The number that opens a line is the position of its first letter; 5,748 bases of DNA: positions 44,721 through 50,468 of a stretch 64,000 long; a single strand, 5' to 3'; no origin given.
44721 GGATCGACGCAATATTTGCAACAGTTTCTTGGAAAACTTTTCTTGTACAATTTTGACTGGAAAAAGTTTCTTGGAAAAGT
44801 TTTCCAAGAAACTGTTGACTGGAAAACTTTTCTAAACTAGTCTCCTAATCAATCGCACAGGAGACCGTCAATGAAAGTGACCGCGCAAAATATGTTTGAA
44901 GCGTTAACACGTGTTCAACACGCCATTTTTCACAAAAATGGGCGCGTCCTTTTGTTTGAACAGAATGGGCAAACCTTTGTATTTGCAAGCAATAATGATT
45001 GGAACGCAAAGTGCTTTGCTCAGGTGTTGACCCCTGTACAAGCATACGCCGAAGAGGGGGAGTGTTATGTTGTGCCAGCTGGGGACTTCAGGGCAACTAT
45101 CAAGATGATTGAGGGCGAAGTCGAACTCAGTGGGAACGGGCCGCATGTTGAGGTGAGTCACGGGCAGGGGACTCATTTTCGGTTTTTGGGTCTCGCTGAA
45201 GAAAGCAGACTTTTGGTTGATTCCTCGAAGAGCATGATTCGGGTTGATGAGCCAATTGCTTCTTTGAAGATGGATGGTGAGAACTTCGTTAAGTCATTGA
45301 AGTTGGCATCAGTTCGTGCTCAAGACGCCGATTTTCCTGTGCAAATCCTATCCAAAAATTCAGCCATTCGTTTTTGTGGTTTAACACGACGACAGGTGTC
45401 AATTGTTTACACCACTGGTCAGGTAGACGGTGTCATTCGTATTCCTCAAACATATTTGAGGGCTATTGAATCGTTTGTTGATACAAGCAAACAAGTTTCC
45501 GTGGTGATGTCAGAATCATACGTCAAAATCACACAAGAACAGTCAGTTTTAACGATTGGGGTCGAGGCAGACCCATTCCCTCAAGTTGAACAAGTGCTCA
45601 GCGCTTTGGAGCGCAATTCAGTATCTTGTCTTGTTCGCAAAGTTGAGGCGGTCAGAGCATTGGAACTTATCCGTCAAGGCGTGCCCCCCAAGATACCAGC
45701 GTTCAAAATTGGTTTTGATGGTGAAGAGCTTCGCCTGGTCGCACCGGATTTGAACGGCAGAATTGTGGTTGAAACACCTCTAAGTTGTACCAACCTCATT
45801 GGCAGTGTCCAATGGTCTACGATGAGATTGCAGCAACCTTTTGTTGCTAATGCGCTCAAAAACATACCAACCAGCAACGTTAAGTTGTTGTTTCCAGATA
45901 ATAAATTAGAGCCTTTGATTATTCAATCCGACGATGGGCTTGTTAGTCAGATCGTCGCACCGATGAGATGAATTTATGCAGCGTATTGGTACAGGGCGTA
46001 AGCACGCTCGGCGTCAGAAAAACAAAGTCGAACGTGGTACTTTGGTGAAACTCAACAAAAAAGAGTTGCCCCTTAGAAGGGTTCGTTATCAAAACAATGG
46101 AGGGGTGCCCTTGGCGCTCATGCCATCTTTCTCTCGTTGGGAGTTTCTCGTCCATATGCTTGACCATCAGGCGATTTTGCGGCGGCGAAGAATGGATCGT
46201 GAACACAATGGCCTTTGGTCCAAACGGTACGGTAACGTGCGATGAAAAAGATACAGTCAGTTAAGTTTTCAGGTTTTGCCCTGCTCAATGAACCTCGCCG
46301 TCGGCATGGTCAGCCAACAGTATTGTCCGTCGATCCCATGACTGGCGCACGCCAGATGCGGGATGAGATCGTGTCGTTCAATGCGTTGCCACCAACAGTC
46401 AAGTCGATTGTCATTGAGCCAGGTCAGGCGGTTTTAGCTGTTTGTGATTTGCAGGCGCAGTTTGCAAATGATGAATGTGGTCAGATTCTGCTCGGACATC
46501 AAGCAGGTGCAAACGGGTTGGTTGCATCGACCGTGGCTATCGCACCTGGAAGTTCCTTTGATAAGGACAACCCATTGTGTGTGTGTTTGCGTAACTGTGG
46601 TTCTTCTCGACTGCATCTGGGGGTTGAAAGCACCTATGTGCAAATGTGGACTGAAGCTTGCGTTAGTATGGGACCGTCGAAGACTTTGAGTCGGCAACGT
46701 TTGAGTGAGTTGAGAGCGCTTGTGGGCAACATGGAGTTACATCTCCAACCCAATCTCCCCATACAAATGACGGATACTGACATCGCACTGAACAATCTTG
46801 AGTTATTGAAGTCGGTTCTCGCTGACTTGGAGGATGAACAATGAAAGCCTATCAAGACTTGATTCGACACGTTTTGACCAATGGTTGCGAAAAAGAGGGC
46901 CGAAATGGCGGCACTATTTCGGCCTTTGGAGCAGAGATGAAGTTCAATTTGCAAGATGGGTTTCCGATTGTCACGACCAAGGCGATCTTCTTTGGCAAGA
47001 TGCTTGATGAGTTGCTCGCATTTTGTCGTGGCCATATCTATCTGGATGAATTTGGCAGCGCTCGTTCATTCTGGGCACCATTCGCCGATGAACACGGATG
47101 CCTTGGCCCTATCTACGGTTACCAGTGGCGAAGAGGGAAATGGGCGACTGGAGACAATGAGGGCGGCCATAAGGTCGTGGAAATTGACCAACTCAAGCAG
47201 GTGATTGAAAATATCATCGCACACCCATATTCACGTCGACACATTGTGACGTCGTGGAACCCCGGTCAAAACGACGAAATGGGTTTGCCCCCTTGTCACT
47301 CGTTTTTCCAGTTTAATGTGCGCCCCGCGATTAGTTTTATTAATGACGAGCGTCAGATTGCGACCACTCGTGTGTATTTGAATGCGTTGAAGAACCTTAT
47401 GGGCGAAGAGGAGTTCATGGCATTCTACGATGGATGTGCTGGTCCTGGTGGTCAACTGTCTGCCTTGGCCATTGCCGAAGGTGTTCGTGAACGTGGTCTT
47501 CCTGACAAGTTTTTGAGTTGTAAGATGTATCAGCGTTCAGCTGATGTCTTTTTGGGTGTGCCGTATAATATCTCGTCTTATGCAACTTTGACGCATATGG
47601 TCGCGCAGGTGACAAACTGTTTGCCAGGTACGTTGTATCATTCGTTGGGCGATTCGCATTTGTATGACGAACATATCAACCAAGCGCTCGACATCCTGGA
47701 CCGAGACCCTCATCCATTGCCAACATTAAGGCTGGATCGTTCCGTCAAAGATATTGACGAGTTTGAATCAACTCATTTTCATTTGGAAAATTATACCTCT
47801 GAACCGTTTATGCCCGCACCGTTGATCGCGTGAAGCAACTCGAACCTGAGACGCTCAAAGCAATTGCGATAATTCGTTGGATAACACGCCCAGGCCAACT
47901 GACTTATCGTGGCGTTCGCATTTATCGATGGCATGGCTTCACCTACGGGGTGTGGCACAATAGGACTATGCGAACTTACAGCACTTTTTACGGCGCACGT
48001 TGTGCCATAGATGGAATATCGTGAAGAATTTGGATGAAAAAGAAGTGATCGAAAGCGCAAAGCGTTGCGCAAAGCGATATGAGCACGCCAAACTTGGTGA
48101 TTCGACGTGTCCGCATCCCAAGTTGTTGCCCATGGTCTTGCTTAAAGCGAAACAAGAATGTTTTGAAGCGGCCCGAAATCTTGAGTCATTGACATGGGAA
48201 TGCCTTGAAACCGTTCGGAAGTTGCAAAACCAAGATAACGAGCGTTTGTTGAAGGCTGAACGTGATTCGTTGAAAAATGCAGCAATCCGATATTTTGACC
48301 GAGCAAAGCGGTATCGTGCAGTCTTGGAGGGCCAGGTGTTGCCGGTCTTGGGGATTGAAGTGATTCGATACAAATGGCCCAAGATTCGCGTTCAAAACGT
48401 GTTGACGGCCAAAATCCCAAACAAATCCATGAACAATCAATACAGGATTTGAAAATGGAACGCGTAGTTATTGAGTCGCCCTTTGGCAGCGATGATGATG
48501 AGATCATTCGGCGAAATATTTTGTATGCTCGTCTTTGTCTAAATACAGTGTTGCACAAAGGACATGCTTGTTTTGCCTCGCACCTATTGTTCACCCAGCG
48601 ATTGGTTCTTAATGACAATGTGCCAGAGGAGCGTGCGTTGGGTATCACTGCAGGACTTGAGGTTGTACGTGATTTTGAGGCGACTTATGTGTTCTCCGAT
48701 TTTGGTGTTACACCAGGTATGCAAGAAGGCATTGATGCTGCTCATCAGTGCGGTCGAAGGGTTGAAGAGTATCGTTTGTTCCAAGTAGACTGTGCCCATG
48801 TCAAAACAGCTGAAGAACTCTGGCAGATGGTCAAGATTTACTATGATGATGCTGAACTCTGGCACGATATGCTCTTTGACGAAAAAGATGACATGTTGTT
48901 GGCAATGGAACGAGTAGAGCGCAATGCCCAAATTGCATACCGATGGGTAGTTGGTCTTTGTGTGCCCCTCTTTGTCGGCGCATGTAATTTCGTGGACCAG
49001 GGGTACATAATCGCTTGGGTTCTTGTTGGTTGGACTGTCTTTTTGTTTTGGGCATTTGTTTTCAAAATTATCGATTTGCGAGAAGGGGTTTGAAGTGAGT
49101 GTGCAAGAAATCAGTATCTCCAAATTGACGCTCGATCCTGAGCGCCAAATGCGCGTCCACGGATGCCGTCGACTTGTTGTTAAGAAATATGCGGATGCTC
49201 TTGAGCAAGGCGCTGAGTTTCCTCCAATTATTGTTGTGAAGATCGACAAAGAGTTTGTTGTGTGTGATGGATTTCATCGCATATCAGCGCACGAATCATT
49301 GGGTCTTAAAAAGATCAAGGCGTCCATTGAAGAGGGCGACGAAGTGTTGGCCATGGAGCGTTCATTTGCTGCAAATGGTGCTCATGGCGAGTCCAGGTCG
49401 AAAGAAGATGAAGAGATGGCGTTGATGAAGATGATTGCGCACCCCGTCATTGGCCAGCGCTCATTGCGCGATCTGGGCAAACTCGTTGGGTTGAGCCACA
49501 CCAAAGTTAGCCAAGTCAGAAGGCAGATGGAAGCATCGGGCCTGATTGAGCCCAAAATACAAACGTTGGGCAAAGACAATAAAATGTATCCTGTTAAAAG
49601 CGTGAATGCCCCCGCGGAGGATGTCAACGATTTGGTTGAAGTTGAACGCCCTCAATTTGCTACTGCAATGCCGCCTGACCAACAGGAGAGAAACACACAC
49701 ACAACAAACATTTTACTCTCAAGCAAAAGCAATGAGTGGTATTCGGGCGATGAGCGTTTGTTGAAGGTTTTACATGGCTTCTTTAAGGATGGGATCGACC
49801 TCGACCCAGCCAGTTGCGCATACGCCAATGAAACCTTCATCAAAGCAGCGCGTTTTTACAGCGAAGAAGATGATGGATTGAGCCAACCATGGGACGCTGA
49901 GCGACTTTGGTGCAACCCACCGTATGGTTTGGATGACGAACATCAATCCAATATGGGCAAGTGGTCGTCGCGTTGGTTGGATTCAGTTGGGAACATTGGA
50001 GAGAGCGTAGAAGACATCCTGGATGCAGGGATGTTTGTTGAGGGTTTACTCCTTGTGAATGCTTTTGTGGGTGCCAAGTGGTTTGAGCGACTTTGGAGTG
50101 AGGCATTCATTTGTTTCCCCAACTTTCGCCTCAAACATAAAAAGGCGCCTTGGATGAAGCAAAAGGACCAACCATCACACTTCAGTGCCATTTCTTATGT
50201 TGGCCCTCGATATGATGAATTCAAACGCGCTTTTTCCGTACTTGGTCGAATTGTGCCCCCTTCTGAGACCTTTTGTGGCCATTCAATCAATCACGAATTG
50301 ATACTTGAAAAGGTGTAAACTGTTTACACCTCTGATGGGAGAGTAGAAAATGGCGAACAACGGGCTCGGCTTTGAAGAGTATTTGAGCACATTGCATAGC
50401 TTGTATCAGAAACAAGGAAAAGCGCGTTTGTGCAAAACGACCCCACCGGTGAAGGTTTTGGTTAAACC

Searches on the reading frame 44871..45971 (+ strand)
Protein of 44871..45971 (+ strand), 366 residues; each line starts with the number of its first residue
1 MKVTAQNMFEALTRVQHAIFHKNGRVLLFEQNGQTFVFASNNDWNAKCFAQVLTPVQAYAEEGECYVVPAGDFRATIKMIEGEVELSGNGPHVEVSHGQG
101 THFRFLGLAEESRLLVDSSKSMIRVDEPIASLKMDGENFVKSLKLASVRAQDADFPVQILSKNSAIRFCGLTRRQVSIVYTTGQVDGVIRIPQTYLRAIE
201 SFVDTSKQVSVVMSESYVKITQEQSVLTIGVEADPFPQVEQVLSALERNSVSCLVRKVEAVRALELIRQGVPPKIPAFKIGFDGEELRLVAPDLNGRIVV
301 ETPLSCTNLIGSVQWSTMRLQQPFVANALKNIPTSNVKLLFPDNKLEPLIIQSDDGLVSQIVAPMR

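Call 14: search_protein_families(library=phrogs, proteins=[window:44871-45971:+], max_evalue=0.001)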
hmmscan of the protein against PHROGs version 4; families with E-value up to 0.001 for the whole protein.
window:44871-45971:+ (366 aa): 1 family
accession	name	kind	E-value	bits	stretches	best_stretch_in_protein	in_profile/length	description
phrog_947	-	DNA, RNA and nucleotide metabolism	1.2e-07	32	1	186-366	189-364/368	DNA polymerase processivity factor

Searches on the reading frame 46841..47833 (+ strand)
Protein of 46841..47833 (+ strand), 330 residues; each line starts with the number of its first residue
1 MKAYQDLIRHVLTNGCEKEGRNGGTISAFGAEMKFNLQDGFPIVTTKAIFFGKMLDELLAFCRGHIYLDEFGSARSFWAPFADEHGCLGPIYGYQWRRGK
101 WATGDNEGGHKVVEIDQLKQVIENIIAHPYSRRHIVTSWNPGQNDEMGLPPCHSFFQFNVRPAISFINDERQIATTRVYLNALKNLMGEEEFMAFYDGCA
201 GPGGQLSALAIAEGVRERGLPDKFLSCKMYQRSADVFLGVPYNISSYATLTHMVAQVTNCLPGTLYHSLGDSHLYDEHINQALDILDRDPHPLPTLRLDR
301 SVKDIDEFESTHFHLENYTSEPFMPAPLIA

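Call 14: search_protein_families(library=phrogs, proteins=[window:46841-47833:+], max_evalue=0.001)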
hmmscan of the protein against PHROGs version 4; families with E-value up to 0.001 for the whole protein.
window:46841-47833:+ (330 aa): 4 families
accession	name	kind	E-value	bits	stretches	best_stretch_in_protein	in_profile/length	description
phrog_160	-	DNA, RNA and nucleotide metabolism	4.1e-85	286.6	1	1-329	33-307/335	thymidylate synthase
phrog_5682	-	DNA, RNA and nucleotide metabolism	4.1e-51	174.3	2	222-328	98-207/209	thymidylate synthase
phrog_5131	-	DNA, RNA and nucleotide metabolism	4.1e-12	47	2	76-160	87-161/357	thymidylate synthase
phrog_3676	-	DNA, RNA and nucleotide metabolism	1.7e-06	28.5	1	222-284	173-236/351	thymidylate synthase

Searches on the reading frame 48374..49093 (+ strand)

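Call 14: search_protein_families(library=phrogs, proteins=[window:48374-49093:+], max_evalue=0.001)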
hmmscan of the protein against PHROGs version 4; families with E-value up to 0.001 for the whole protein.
window:48374-49093:+ (239 aa): 2 families
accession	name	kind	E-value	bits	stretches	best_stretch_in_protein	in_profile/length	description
phrog_24212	-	unknown function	4.2e-24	86.1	1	25-134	91-199/204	-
phrog_355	-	DNA, RNA and nucleotide metabolism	6.4e-16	59.5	1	23-140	69-179/249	nucleoside 2-deoxyribosyltransferase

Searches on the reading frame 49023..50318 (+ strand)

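Call 14: search_protein_families(library=phrogs, proteins=[window:49023-50318:+], max_evalue=0.001)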
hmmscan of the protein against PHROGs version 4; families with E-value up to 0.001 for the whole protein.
window:49023-50318:+ (431 aa): 4 families
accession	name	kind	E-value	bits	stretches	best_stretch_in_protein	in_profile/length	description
phrog_111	-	other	9.9e-17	62.6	1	232-401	60-209/345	DNA methyltransferase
phrog_1033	-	DNA, RNA and nucleotide metabolism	3.8e-11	44.4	1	27-166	33-173/334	ParB-like partition protein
phrog_22740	-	unknown function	3.4e-06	28.5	1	229-303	4-73/99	-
phrog_4715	-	DNA, RNA and nucleotide metabolism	5e-05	22.9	1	68-162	186-295/630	ParB-like partition protein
